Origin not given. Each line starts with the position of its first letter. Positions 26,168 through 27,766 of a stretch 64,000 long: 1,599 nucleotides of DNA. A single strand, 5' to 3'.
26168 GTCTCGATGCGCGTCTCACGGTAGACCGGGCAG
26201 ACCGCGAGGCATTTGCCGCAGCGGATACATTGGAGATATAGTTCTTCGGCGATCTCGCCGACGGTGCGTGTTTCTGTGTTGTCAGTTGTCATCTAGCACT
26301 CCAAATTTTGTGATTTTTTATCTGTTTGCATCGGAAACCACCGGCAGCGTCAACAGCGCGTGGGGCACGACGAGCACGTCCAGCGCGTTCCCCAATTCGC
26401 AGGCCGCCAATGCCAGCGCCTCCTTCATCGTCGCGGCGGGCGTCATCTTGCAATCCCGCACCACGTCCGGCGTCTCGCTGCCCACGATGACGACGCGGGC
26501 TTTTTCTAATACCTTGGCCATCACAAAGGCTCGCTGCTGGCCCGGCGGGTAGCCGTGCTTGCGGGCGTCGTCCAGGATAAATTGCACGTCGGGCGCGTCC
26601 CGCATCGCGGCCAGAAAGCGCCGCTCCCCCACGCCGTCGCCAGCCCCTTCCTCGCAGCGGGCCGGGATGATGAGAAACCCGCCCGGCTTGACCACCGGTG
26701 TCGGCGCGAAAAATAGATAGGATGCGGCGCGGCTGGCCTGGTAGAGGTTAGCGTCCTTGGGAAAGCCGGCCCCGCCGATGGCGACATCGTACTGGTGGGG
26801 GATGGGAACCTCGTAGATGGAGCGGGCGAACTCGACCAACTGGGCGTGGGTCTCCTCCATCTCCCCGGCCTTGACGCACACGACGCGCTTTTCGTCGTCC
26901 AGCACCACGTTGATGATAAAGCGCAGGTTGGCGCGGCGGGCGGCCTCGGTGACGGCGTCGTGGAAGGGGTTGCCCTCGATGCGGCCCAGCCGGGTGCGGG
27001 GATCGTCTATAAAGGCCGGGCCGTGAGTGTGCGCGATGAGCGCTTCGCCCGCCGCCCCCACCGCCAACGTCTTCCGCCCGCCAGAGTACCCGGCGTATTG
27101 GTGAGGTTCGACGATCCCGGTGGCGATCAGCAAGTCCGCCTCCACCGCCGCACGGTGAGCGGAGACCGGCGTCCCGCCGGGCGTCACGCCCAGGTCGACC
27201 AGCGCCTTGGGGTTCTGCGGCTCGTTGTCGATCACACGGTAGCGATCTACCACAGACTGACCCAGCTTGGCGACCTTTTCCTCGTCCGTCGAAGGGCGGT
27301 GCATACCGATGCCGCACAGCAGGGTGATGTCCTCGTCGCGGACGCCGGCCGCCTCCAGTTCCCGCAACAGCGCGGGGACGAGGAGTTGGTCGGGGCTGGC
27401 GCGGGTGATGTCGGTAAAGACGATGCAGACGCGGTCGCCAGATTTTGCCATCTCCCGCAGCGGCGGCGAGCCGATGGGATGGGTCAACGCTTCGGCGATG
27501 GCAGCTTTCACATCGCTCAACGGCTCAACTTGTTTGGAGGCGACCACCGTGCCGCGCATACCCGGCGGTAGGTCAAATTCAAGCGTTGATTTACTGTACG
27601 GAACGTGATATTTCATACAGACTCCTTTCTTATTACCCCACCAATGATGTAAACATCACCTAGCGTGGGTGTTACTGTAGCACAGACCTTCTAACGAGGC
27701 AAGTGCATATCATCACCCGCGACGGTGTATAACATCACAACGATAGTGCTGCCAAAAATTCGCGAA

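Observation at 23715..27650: LarA-like racemase co-operonic with GlcF/GlcD-like dehydrogenase subunits; LarB/C/E maturases absent from the window; palindromic operator upstream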

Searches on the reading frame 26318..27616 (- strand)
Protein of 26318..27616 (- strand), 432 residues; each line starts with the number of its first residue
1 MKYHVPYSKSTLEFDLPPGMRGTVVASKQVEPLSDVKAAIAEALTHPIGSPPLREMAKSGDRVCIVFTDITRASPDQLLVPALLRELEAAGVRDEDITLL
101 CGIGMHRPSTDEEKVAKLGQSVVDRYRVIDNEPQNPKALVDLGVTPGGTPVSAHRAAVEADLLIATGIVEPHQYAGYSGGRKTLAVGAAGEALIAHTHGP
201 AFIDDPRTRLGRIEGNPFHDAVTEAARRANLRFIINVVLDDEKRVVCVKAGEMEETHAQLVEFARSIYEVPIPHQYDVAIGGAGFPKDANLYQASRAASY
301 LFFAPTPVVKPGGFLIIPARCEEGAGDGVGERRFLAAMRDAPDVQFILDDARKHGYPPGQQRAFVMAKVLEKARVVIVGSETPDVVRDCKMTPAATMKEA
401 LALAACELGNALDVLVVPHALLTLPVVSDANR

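Call 3: search_protein_families(library=pfam, proteins=[window:26318-27616:-])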
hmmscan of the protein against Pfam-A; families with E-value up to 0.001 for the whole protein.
window:26318-27616:- (432 aa): 3 families
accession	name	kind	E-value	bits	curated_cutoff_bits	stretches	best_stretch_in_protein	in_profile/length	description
PF09861.14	Lar_N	-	1.4e-61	207.7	23.3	1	7-210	1-203/204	Lactate racemase N-terminal domain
PF21113.2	LarA_C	-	1.9e-15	57.6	25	1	278-419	8-146/152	Lactate racemase C-terminal domain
PF04015.17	DUF362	-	0.00029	21.4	24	1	149-234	88-160/200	Domain of unknown function (DUF362)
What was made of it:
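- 26318..27616 (-): LarA homologue (432 aa), first gene of the operon. Predicted nickel-pincer-nucleotide-dependent 2-hydroxyacid racemase or epimerase with the 'LarAH group 25' signature. Pfam Lar_N 1.4e-61 and LarA_C 1.9e-15 (call 3).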

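Call 4: search_protein_families(library=ncbifam, proteins=[window:26318-27616:-])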
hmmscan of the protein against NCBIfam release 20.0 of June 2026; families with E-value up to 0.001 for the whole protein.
window:26318-27616:- (432 aa): 6 families
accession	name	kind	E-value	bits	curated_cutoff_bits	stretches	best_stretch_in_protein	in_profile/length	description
NF052593.1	NPN_racem_MAR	equivalog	2e-110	369.2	500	1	4-427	2-415/415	nickel-dependent malate racemase, LarAH6 family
NF033504.2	Ni_dep_LarA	equivalog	8.7e-104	347.6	460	1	3-426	2-421/422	nickel-dependent lactate racemase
NF052595.1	NPN_LarAH5_MAR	equivalog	6.8e-97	325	462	1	4-426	2-414/415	nickel-dependent malate racemase, LarAH5 family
NF052525.1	NPN_LarAH10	equivalog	1.9e-89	300.3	540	1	2-426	2-426/426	NPN-dependent 2-hydroxyacid racemase, LarAH10 family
NF052592.1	LarAH_14_15_16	equivalog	1.5e-31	109.4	740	1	15-205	24-217/520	NPN-dependent hydroxyacid isomerase, LarAH14/15/16 family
NF052594.1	NPN_18_hexonate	equivalog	3.4e-05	22.7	500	1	60-242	24-217/411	nickel-dependent putative hexonate epimerase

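Call 6: search_solved_structures(query=window:26318-27616:-, show_alignments=2)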
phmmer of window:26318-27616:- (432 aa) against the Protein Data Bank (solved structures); distinct sequences matched with E-value up to 0.001: 10.
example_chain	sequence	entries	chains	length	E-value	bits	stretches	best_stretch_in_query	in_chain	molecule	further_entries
9eid_A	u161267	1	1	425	2.2e-76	260.7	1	5-428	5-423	A broad-substrate spectrum lactate racemase A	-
9eia_A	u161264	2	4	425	2.2e-76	260.7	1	5-428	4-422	A broad-substrate spectrum lactate racemase A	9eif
2yjg_A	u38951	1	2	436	7.8e-66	225.9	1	4-421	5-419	LACTATE RACEMASE APOPROTEIN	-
8ezf_B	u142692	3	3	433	6.2e-62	213.1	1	5-422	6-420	Lactate racemase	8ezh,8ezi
6c1w_A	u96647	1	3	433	8.2e-62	212.7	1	5-422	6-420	Lactate racemase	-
5huq_A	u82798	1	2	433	8.3e-62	212.7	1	5-422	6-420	Lactate racemization operon protein LarA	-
6d6z_A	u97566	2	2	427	9.2e-62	212.5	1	6-430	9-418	Malate racemase Mar2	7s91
9q2u_A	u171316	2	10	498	1.1e-31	113.5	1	2-282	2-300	Lactate racemase A | LarA-like nickel-pincer nucleotide cofactor-utilizing enzyme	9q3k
9q3j_A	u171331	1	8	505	8.5e-27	97.4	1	2-257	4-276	DUF2088 domain-containing protein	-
4nar_A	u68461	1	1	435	3e-06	29.7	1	61-246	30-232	Putative uronate isomerase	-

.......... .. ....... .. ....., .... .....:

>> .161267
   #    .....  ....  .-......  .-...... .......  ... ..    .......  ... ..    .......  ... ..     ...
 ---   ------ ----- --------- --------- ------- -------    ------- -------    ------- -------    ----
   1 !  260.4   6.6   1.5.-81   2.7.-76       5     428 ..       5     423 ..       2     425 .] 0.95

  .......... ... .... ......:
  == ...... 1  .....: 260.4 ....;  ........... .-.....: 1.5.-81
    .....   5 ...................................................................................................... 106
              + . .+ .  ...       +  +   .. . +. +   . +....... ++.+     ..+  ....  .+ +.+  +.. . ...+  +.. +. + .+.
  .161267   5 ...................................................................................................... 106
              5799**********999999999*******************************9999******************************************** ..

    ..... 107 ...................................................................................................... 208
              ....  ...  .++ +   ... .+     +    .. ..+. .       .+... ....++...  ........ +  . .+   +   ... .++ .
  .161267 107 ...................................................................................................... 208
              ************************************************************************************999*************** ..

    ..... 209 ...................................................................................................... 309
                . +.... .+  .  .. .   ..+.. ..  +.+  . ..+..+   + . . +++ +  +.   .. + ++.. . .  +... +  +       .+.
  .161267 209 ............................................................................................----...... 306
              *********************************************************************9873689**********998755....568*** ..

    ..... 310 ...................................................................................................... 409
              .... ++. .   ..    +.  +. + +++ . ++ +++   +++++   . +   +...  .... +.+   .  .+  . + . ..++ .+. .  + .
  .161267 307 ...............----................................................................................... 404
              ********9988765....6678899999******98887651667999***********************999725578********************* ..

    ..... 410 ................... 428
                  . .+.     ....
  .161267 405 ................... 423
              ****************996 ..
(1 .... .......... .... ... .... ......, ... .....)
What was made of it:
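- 26318..27616 (-): Best PDB match is 9EID, a broad-spectrum LarA, at 2e-76 (call 6).
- Closest known: Malate racemases Mar2/LarAH6. Different: 212 bits to 6D6Z against 261 to 9EID (call 6).
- Overall, the closest solved LarA is the aliphatic broad-spectrum enzyme 9EID (call 6).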

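Call 7: find_encoding_contigs(protein=window:26318-27616:-, flank=10000, max_places=6)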
Protein window:26318-27616:- (432 aa): no gene with exactly this product is on record in the collection.
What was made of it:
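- Tried and rejected: Exact look-up of the LarA protein with its stop codon included failed (call 7).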

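Call 9: find_homologous_proteins(query=window:26318-27616:-, max_evalue=1e-30)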
Query window:26318-27616:- (432 aa): 4789 proteins with E <= 1e-30 among 8000 candidates; the best 120 are listed.
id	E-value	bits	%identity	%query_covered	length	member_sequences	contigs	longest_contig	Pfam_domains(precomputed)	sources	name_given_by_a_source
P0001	1.9e-283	958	100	100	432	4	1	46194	PF21113.3,PF09861.15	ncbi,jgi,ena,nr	ncbi:MAG: nickel-dependent lactate racemase [Chloroflexi bacterium]|nr:MAG: nickel-dependent lactate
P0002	2.6e-255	865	90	99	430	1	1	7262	PF21113.3,PF09861.15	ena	-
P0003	5.8e-255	864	90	99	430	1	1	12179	PF21113.3,PF09861.15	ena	-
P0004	1.6e-254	862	89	99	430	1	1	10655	PF21113.3,PF09861.15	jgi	-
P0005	2.4e-254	862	89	99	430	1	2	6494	PF21113.3,PF09861.15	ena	-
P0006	3.5e-248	842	87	100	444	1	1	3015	PF04015.18,PF21113.3,PF09861.15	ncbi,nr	ncbi:MAG: nickel-dependent lactate racemase [Chloroflexi bacterium]|nr:nickel-dependent lactate race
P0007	3.6e-248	841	89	100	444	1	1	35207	PF21113.3,PF09861.15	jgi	jgi:nickel-dependent lactate racemase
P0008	1.9e-247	839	87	100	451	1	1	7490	PF21113.3,PF09861.15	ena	-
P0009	2.7e-247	839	88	100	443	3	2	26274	PF21113.3,PF09861.15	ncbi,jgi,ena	jgi:lactate racemase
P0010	1.7e-246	836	87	99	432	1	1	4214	PF21113.3,PF09861.15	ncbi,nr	ncbi:MAG: nickel-dependent lactate racemase [Chloroflexota bacterium]|nr:nickel-dependent lactate ra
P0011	4.2e-246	835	88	99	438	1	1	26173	PF21113.3,PF09861.15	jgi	-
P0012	5.6e-246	834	87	99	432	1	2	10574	PF21113.3,PF09861.15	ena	-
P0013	8.6e-246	834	88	100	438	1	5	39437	PF04015.18,PF21113.3,PF09861.15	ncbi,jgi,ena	-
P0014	2.0e-245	832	87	99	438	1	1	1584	PF21113.3,PF09861.15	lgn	-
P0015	4.8e-245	831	87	99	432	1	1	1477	PF21113.3,PF09861.15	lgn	-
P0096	3.2e-235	799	85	98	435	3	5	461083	PF21113.3,PF09861.15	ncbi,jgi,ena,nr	ncbi:MAG TPA: nickel-dependent lactate racemase [Anaerolineae bacterium]|nr:nickel-dependent lactate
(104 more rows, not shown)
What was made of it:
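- Public annotations call the family 'nickel-dependent lactate racemase' (call 9).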

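Call 10: find_encoding_contigs(protein=P0001, flank=10000, max_places=3)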
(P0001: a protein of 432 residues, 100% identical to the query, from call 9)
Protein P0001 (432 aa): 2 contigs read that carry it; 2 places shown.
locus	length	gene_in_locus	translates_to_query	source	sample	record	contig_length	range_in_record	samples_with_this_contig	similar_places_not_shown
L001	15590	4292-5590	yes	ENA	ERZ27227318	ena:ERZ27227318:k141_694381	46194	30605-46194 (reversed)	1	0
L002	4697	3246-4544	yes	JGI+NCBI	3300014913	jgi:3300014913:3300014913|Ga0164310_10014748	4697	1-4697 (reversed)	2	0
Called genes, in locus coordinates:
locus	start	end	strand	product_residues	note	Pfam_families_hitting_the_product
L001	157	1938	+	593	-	PF03609:EII-Sor, PF03613:EIID-AGA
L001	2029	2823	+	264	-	PF01791:DeoC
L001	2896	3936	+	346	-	PF08240:ADH_N, PF01262:AlaDh_PNT_C (weak), PF00107:ADH_zinc_N, PF13602:ADH_zinc_N_2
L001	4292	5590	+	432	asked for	PF09861:Lar_N, PF21113:LarA_C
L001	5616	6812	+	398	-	PF13187:Fer4_9 (faint), PF13237:Fer4_10 (weak), PF12838:Fer4_7, PF13183:Fer4_8, PF13484:Fer4_16 (weak), PF13534:Fer4_17, PF02754:CCG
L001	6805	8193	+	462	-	PF01565:FAD_binding_4, PF02913:FAD-oxidase_C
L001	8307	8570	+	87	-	-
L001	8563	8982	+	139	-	PF01850:PIN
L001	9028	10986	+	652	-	PF17297:PEPCK_N, PF00821:PEPCK_GTP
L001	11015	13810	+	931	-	PF02743:dCache_1, PF01590:GAF, PF13185:GAF_2, PF13492:GAF_3, PF01590:GAF, PF13185:GAF_2, PF13492:GAF_3, PF07730:HisKA_3, +2 more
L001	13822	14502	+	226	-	PF00072:Response_reg, PF00196:GerE, PF08281:Sigma70_r4_2 (weak)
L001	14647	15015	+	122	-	PF00072:Response_reg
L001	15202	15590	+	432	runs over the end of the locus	PF13433:Peripla_BP_5 (faint), PF13458:Peripla_BP_6, PF01094:ANF_receptor (weak)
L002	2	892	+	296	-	?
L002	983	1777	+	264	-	PF01791:DeoC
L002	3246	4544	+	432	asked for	PF09861:Lar_N, PF21113:LarA_C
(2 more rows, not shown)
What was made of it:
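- Tried and rejected: P0001 then gave the same-species contigs (call 10).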

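Call 11: find_encoding_contigs(protein=P0096, flank=10000, max_places=3)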
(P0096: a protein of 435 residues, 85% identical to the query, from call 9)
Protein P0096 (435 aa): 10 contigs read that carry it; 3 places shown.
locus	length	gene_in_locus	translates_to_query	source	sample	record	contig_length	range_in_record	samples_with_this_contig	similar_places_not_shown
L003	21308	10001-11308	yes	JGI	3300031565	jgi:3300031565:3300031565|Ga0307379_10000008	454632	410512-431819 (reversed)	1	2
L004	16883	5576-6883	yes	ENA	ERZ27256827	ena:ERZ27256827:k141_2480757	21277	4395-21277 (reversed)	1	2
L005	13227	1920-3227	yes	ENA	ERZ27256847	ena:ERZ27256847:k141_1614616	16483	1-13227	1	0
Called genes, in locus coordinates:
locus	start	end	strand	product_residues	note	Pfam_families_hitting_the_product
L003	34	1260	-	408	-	-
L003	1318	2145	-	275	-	PF11716:MDMPI_N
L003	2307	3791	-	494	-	PF00069:Pkinase, PF07714:PK_Tyr_Ser-Thr, PF01636:APH (faint), PF03109:ABC1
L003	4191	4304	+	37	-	-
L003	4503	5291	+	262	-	PF13237:Fer4_10 (faint), PF14697:Fer4_21 (weak), PF13187:Fer4_9 (weak), PF25160:LdpA_Fe-S-bd, PF00037:Fer4 (weak), PF12838:Fer4_7 (weak)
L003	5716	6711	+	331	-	PF04055:Radical_SAM, PF13353:Fer4_12 (weak), PF06463:Mob_synth_C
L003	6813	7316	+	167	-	PF01967:MoaC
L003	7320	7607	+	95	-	PF02597:ThiS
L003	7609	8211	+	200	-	PF02391:MoaE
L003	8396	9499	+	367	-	PF02615:Ldh_2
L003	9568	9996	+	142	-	PF05635:23S_rRNA_IVP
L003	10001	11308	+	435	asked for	PF09861:Lar_N, PF21113:LarA_C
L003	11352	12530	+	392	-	PF13237:Fer4_10 (faint), PF12838:Fer4_7, PF13183:Fer4_8, PF13484:Fer4_16 (weak), PF13534:Fer4_17, PF02754:CCG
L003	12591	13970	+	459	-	PF01565:FAD_binding_4, PF02913:FAD-oxidase_C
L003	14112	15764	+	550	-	PF01293:PEPCK_ATP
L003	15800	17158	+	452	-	PF00390:malic, PF03949:Malic_M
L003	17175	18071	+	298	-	PF00890:FAD_binding_2 (faint), PF01134:GIDA (faint), PF03486:HI0933_like (faint), PF07992:Pyr_redox_2, PF12831:FAD_oxidored (weak), PF13738:Pyr_redox_3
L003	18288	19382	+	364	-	PF01546:Peptidase_M20, PF07687:M20_dimer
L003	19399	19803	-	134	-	-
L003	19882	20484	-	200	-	PF03167:UDG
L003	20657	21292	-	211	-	PF13302:Acetyltransf_3 (weak), PF00583:Acetyltransf_1, PF08445:FR47, PF13508:Acetyltransf_7, PF13673:Acetyltransf_10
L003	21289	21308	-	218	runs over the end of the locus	PF00814:TsaD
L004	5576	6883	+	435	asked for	PF09861:Lar_N, PF21113:LarA_C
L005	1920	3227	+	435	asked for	PF09861:Lar_N, PF21113:LarA_C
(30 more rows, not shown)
